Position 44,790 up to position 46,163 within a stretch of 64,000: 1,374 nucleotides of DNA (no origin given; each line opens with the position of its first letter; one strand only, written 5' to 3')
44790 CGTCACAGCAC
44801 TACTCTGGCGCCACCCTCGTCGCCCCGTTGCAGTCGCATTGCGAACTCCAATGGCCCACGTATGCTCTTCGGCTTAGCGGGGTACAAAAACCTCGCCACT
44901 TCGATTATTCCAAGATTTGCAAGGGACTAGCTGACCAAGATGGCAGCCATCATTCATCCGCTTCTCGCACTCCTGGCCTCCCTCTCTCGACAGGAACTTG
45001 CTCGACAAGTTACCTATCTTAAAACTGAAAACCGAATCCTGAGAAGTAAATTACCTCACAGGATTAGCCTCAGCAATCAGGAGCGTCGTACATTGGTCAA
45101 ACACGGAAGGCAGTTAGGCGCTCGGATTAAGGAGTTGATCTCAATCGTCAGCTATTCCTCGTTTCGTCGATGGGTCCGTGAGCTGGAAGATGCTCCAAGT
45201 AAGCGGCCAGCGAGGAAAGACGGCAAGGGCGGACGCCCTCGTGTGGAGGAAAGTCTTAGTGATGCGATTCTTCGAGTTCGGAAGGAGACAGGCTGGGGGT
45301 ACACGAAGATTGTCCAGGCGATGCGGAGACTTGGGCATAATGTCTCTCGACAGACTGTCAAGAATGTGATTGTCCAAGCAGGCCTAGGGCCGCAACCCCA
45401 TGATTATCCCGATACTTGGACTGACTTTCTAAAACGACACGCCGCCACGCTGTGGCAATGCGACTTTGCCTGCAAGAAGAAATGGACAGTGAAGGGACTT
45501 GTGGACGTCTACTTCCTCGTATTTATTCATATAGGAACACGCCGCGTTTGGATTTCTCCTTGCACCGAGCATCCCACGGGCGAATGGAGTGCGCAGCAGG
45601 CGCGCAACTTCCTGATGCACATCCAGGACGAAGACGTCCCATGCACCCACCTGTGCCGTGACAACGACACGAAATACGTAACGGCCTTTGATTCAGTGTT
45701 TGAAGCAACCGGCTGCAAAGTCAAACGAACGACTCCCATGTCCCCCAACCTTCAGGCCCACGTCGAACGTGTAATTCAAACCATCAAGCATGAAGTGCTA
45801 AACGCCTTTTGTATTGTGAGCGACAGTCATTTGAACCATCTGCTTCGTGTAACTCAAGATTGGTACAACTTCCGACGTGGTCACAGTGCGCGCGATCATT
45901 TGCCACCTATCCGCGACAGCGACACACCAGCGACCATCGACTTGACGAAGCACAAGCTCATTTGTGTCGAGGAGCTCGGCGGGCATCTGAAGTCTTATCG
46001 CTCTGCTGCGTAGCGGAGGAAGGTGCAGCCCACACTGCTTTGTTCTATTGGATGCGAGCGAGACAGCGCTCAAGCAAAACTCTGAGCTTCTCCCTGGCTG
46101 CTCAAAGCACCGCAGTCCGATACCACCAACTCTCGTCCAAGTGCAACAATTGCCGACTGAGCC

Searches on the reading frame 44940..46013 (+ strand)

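Call 84: search_protein_families(library=pfam, proteins=[window:44940-46013:+], max_evalue=0.001)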
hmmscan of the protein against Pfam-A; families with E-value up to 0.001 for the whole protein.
window:44940-46013:+ (357 aa): 1 family
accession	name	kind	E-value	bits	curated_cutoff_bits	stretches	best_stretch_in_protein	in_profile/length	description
PF13683.12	rve_3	-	3.9e-09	36.6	26.5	1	258-323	2-67/67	Integrase core domain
